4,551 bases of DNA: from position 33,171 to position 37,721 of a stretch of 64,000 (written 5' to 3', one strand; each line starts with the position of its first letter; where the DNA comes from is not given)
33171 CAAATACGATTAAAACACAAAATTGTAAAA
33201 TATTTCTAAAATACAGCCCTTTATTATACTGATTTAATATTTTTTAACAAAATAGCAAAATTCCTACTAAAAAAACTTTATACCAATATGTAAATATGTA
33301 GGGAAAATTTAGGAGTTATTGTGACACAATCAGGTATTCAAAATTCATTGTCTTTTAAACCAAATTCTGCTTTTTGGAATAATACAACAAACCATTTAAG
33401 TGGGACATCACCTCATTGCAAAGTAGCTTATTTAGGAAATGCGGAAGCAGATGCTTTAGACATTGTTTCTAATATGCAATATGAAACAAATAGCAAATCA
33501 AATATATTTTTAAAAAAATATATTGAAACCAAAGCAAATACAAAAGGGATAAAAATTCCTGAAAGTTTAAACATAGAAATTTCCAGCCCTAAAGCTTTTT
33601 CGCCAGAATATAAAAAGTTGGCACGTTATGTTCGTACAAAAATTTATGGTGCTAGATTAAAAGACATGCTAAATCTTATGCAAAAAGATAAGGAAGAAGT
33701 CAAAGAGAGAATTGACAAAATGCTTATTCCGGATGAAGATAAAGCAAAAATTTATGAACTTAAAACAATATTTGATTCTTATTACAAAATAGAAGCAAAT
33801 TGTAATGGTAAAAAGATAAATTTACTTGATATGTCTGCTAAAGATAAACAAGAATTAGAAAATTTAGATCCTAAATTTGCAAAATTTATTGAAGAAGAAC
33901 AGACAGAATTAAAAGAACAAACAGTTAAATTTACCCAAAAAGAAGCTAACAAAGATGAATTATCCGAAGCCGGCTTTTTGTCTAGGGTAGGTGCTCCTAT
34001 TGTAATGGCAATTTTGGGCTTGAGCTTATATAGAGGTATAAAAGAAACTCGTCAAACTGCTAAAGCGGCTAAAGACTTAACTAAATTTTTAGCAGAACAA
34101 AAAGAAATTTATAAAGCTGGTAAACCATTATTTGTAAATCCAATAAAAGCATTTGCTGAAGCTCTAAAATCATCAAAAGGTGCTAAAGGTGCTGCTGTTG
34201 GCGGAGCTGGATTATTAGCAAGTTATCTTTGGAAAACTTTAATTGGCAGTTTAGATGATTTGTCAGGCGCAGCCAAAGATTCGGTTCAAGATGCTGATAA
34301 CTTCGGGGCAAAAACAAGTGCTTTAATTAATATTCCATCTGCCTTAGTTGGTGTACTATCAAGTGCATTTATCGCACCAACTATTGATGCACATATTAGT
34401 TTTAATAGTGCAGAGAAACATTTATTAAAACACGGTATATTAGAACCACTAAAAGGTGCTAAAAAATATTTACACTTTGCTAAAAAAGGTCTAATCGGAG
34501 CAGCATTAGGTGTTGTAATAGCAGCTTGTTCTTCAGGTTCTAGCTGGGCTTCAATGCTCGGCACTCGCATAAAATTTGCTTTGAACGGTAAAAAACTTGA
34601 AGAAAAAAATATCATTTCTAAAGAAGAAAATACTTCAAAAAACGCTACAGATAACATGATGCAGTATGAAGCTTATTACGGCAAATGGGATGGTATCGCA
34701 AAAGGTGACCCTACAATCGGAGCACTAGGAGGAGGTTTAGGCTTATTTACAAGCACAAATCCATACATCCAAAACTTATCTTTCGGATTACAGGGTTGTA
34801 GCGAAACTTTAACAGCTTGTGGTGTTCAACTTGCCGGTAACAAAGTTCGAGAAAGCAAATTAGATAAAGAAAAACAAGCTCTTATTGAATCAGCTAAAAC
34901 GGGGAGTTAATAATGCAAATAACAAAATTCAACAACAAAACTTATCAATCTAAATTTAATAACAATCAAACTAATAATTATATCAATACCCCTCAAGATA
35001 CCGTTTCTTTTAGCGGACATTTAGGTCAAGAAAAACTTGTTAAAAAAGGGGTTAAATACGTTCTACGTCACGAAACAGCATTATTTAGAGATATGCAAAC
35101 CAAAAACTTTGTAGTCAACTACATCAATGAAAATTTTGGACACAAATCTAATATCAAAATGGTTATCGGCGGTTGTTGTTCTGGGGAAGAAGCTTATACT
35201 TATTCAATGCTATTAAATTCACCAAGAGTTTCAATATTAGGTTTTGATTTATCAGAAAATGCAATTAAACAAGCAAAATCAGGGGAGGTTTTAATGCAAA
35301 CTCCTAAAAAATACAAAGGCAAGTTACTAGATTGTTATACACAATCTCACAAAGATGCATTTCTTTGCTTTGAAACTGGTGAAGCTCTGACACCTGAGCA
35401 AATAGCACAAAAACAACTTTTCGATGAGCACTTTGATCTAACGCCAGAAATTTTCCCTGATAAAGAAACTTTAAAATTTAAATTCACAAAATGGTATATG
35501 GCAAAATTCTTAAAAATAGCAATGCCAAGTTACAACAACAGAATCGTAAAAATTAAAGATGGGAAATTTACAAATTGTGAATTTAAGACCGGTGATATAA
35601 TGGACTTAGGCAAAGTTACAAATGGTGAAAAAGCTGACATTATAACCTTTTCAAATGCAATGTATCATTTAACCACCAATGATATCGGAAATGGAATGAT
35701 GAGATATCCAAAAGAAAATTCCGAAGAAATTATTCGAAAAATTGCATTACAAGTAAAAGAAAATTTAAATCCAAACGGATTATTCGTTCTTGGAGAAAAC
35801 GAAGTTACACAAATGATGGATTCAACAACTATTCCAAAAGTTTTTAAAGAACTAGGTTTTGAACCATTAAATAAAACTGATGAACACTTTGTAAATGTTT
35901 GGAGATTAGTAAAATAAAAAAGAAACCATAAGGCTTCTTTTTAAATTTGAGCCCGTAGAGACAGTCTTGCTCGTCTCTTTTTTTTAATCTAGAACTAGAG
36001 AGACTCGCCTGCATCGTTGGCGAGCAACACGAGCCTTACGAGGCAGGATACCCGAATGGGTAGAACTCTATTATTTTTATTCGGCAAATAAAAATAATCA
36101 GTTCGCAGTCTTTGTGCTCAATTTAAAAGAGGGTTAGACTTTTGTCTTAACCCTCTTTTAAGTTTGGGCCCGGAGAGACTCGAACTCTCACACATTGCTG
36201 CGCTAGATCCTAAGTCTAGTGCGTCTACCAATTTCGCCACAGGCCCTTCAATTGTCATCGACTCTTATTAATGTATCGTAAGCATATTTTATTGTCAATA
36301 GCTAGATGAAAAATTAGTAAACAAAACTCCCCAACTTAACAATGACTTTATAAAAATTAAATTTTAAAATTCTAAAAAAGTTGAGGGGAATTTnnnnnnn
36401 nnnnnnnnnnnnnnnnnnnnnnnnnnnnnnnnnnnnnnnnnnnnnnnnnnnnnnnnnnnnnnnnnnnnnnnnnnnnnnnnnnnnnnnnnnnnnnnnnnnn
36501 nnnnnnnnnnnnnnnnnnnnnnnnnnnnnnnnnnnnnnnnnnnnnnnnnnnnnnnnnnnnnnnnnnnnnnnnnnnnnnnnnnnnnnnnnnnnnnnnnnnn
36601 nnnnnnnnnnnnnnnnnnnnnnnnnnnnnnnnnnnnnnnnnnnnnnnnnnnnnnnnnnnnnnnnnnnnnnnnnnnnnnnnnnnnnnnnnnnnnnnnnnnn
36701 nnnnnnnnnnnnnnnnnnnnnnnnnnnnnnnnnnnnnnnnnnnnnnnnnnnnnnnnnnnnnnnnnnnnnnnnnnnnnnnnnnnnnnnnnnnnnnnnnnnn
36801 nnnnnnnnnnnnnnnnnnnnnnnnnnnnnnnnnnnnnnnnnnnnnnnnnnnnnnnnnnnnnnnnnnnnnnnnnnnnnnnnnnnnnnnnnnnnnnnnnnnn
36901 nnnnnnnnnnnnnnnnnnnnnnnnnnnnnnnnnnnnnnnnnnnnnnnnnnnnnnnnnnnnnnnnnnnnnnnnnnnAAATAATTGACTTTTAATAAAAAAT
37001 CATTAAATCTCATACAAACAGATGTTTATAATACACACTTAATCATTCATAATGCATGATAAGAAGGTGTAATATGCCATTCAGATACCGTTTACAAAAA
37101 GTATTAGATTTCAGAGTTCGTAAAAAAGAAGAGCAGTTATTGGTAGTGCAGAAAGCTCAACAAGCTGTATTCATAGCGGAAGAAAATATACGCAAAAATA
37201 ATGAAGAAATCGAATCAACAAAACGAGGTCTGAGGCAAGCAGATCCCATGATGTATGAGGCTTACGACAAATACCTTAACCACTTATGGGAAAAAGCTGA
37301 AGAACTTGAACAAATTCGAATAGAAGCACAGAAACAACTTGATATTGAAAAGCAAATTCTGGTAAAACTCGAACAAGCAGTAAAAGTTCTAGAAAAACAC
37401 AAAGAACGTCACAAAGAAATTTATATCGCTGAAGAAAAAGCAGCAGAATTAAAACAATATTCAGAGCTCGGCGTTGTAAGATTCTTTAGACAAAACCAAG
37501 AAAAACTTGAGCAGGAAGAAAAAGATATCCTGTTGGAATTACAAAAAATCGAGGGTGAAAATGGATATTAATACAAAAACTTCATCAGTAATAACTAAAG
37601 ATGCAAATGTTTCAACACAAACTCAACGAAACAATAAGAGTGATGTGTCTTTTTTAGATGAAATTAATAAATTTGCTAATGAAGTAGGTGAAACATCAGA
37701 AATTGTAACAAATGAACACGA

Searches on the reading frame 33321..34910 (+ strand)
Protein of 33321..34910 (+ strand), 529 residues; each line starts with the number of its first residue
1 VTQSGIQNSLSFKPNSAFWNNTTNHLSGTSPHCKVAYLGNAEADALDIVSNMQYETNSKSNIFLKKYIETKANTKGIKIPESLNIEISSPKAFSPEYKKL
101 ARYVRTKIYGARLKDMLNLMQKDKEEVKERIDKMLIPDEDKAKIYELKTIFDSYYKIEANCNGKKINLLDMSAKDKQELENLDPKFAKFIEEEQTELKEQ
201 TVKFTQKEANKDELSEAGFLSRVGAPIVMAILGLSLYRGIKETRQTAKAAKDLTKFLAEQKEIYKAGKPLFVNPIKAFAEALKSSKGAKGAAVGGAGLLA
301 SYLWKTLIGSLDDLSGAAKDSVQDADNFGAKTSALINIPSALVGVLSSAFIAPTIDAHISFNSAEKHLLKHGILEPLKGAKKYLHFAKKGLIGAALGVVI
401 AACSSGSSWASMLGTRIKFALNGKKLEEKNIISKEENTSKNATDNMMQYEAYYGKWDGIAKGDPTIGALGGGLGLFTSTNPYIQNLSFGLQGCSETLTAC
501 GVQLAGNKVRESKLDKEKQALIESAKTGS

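Call 50: search_protein_families(library=pfam, proteins=[window:33321-34910:+], max_evalue=0.1)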
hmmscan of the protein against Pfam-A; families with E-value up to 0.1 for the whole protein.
window:33321-34910:+ (529 aa): 1 family
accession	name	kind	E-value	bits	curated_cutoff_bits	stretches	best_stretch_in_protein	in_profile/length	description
PF10336.14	DUF2420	-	0.065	13.7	23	0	61-105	61-106/108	Protein of unknown function (DUF2420)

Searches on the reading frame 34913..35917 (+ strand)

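Call 50: search_protein_families(library=pfam, proteins=[window:34913-35917:+], max_evalue=0.1)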
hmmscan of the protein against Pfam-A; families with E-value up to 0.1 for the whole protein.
window:34913-35917:+ (334 aa): 5 families
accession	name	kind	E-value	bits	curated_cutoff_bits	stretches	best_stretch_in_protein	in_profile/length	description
PF01739.24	CheR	-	4.5e-12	46.2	27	1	54-148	2-107/195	CheR methyltransferase, SAM binding domain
PF13847.12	Methyltransf_31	-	1.1e-07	32.1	27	1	215-295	49-111/145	Methyltransferase domain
PF08242.18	Methyltransf_12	-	0.0011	20.1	30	0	87-122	4-37/98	Methyltransferase domain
PF13649.12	Methyltransf_25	-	0.0012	19.9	27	0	218-258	45-82/97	Methyltransferase domain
PF08241.18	Methyltransf_11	-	0.074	14.1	21.2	0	87-123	4-36/95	Methyltransferase domain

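Call 76: search_protein_families(library=ncbifam, proteins=[window:34913-35917:+], max_evalue=0.001)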
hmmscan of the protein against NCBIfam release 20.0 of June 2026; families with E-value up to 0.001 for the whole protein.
window:34913-35917:+ (334 aa): 0 families

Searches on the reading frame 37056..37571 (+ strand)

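Call 76: search_protein_families(library=ncbifam, proteins=[window:37056-37571:+], max_evalue=0.001)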
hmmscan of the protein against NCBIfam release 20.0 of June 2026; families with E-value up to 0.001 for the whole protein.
window:37056-37571:+ (171 aa): 1 family
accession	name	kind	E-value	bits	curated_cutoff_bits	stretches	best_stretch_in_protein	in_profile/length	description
TIGR02473.1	flagell_FliJ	equivalog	2.2e-09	37.9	50.45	1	11-144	2-140/141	flagellar export protein FliJ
